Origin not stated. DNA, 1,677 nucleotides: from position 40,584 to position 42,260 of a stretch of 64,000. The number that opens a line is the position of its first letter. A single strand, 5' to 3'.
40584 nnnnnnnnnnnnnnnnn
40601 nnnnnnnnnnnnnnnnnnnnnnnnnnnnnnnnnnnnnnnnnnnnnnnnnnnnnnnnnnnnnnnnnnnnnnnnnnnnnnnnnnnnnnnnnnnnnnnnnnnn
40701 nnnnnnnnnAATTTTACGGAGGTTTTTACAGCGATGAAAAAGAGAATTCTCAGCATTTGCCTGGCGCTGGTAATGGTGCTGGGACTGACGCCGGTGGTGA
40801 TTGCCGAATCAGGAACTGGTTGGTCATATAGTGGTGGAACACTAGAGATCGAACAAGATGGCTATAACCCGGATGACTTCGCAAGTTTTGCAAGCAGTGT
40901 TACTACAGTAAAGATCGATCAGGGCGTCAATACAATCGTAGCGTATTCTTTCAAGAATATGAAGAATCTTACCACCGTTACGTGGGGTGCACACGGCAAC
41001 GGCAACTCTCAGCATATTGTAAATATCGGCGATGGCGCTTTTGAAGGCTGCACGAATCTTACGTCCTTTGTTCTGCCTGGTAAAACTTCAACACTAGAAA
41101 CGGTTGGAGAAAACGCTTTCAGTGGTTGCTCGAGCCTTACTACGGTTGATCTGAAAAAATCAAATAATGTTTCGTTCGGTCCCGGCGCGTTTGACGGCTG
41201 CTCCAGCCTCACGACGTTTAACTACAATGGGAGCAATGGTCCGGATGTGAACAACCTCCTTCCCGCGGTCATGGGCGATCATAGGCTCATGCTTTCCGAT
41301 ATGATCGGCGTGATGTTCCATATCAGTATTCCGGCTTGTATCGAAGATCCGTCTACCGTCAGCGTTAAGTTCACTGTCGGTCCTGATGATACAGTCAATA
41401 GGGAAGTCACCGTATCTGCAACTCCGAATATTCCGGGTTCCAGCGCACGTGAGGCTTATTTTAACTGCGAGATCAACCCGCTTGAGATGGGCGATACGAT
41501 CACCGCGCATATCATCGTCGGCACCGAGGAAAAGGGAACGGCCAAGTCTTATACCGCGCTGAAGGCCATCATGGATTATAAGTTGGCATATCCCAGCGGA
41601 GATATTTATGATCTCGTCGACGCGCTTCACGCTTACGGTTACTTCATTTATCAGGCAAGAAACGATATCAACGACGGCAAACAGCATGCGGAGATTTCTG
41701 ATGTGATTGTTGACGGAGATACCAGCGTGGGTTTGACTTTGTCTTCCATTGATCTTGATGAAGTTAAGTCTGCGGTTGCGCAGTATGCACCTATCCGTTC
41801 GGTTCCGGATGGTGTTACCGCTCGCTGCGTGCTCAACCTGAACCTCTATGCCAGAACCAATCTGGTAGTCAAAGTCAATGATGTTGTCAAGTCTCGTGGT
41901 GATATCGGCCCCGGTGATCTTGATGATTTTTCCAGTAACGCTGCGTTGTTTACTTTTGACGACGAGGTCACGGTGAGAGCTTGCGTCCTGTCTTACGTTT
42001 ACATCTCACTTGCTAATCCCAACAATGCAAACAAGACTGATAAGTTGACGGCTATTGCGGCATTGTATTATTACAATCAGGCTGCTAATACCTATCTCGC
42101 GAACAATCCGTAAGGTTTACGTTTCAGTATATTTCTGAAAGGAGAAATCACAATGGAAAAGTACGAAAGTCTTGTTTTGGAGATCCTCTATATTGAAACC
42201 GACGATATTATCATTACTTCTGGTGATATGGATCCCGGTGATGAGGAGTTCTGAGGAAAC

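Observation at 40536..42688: Low-GC island: secreted BspA-type LRR protein followed by two paralogous unannotated mini-ORFs with a conserved N-terminus and divergent tails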

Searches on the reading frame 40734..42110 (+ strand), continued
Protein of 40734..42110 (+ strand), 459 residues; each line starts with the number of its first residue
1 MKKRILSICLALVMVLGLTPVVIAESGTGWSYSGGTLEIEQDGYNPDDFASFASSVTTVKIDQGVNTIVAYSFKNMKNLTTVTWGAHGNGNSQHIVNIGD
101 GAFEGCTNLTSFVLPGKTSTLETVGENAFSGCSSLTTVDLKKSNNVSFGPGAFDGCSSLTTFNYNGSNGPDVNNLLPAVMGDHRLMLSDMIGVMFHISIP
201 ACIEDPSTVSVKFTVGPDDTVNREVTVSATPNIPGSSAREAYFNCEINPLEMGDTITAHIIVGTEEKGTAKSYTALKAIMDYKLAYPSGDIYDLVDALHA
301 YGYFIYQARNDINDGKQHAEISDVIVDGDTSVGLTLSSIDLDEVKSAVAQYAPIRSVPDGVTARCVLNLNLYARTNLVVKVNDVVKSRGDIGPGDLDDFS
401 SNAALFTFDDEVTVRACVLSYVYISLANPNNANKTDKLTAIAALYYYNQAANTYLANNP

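Call 91: search_dna_similar(query=window:40734-42110:+, collection=plasmids, mode=protein, max_rows=10)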
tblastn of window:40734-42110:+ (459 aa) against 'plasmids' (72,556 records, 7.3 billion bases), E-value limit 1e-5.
Records with a match: 5; places in all: 11; records where one place covers at least 80% of the query: 0.
Best place of each record, by identity: <60% 5.
By first word of the organism name: Treponema 2; Prevotella 2; Ruminococcus 1.
By predicted mobility (MOB-suite, as given by PLSDB): non-mobilizable 4; mobilizable 1.
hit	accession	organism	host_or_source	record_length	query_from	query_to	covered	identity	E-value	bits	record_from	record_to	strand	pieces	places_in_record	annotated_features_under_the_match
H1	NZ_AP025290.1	Treponema saccharophilum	-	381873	35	189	34%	31.5%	2e-6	58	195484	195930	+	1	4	leucine-rich repeat domain-containing protein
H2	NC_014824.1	Ruminococcus albus 7 = DSM 20455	-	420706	55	242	41%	25.9%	5e-6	57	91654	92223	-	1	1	leucine-rich repeat domain-containing protein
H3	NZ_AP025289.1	Treponema saccharophilum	-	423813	55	167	25%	38.9%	1e-8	65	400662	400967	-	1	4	leucine-rich repeat protein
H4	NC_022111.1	Prevotella sp. oral taxon 299 str. F0039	Homo sapiens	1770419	55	161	23%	38.3%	6e-7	60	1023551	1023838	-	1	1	none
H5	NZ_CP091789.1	Prevotella sp. E2-28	Ovis aries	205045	56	167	24%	35.7%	6e-6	57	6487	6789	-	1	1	leucine-rich repeat domain-containing protein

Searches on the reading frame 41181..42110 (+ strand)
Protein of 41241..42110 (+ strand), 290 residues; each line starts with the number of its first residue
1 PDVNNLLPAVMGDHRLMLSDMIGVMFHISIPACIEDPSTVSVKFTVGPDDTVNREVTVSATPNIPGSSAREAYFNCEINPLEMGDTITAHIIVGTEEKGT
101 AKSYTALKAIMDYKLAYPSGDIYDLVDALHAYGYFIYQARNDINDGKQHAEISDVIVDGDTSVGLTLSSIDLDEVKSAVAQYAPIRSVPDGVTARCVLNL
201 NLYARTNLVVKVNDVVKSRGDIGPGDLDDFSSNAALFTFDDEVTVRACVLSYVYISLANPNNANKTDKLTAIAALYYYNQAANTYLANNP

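Call 43: search_protein_families(library=pfam, proteins=[window:41241-42110:+], max_evalue=10)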
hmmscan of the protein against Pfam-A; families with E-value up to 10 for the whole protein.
window:41241-42110:+ (290 aa): 0 families

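Call 50: find_homologous_proteins(query=window:41241-42110:+, max_evalue=0.001)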
Query window:41241-42110:+ (290 aa): 1 proteins with E <= 0.001 among 1888 candidates.
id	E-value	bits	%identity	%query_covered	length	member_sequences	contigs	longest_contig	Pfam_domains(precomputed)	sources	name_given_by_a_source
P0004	1.3e-186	636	100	100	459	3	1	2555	PF13306.13,PF13855.13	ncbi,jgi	jgi:hypothetical protein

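Call 63: search_solved_structures(query=A7, max_evalue=1)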
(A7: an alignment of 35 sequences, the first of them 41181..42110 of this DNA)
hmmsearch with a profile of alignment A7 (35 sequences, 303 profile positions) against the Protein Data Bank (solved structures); distinct sequences matched with E-value up to 1: 6.
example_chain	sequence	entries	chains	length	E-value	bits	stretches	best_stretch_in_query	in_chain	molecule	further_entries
7nhn_r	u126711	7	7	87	0.19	14.4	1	67-108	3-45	30S ribosomal protein S17 | Small ribosomal subunit protein uS17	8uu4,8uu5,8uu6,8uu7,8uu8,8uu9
9mfe_A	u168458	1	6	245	0.24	14.1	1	173-245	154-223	Major tail protein V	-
9hjk_B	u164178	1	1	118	0.28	13.9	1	111-172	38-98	SybB5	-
2l04_A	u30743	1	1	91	0.35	13.5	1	181-245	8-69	Major tail protein V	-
6h82_E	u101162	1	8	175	0.68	12.6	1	169-244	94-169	VP7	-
6h82_D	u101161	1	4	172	0.96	12.1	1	169-230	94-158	VP7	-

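Call 100: search_protein_families(library=pfam, alignment_id=A7, max_evalue=1)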
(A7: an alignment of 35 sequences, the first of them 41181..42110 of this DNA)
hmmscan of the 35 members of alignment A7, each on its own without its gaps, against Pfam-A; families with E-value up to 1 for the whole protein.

A. member 1, window:41181-42110:+ (310 aa): 0 families

B. families by the number of members that match (of 35 scanned): 40 families (the first 25 are shown)
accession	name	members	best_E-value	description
PF18998.6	Flg_new_2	7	8.1e-08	Divergent InlB B-repeat domain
PF09479.16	Flg_new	3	3.1e-09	Listeria-Bacteroides repeat domain (List_Bact_rpt)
PF13860.13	FlgD_ig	2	5e-05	FlgD Ig-like domain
PF23265.1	Ig-like_KY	2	0.007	KY-like, immunoglobulin-like domain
PF11586.13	DUF3242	2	0.04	Protein of unknown function (DUF3242)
PF02283.22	CobU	2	0.058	Cobinamide kinase / cobinamide phosphate guanyltransferase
PF13573.12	SprB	2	0.24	SprB repeat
PF06257.17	VEG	1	0.0011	Biofilm formation stimulator VEG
PF23972.1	DUF7298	1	0.0045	Domain of unknown function (DUF7298)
PF20456.3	DUF6709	1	0.0089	Family of unknown function (DUF6709)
PF17056.10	KRE1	1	0.0096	Killer toxin-resistance protein 1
PF04449.17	Fimbrial_CS1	1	0.02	CS1 type fimbrial major subunit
PF17917.7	RT_RNaseH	1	0.02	RNase H-like domain found in reverse transcriptase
PF07353.17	Uroplakin_II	1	0.02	Uroplakin II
PF05144.20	Phage_CRI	1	0.02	Replication-associated protein G2P N-terminal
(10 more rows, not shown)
